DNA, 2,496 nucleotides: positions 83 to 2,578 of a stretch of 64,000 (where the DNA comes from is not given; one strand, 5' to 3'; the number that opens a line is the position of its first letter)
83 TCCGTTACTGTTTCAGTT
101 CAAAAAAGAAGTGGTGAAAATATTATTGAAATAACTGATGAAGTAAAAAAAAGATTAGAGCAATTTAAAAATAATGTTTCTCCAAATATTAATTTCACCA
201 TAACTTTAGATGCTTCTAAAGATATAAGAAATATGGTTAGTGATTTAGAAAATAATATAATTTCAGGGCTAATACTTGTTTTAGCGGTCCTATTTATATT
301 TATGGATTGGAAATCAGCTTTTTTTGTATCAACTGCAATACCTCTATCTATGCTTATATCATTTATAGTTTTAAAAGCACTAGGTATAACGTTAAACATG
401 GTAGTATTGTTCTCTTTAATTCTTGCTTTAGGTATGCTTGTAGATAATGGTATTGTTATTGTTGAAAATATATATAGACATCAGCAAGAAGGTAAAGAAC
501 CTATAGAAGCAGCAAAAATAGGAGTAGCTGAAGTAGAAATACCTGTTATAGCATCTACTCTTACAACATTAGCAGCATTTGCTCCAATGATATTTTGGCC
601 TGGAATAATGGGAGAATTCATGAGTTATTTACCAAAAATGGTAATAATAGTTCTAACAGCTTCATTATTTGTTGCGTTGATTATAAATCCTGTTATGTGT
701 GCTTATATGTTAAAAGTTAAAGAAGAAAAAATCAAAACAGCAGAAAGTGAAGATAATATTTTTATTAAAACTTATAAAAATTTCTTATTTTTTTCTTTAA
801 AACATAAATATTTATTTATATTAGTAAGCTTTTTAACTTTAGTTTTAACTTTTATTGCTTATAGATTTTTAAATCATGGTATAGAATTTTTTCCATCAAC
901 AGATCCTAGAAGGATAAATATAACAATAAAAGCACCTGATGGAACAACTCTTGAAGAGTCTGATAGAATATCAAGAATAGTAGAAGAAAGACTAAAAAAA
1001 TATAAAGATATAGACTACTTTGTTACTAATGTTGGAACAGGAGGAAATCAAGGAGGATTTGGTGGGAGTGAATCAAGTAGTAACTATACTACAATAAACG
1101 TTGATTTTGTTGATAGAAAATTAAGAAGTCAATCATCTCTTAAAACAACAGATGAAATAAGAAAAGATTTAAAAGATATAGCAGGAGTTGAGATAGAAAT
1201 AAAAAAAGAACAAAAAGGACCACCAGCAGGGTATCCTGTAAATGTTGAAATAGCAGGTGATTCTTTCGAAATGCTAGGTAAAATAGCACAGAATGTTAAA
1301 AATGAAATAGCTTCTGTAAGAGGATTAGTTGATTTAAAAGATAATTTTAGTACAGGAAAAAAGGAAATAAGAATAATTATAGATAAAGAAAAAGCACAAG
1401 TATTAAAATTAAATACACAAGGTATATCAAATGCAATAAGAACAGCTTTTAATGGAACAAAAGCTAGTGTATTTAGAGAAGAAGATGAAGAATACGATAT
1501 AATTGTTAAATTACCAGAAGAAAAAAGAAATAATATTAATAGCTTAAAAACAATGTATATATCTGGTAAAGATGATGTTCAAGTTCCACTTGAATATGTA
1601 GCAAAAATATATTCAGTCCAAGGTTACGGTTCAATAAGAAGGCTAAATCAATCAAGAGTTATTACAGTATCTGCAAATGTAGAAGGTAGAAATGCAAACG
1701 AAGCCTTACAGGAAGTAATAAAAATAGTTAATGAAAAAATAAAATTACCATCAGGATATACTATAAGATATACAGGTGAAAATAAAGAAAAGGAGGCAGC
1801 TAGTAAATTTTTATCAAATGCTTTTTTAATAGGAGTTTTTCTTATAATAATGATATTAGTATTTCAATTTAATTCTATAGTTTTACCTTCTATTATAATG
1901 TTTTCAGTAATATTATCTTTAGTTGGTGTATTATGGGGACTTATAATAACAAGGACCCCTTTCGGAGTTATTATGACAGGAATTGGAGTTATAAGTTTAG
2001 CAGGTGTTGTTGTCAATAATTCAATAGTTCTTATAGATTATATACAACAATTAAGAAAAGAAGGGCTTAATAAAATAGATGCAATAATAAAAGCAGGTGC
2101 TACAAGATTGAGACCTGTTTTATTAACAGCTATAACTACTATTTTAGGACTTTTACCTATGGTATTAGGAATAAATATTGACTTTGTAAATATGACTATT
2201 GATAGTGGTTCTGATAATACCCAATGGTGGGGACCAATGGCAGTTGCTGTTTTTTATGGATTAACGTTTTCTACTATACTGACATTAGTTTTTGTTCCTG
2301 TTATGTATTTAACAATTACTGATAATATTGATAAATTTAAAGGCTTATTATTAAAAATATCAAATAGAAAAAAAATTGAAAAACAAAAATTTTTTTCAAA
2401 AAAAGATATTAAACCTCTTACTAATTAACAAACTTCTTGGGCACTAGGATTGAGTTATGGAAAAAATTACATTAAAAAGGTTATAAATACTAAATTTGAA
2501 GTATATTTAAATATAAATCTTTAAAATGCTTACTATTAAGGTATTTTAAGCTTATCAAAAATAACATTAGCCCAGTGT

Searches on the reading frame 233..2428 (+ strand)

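Call 11: search_protein_families(library=pfam, proteins=[window:233-2428:+], max_evalue=0.001)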
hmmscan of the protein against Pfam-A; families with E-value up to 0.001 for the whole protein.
window:233-2428:+ (731 aa): 2 families
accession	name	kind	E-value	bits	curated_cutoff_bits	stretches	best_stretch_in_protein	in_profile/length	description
PF00873.25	ACR_tran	-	4.1e-147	492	28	1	2-695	330-1020/1021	AcrB/AcrD/AcrF family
PF03176.21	MMPL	-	8.5e-09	35.2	20.5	1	476-645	91-267/333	MMPL family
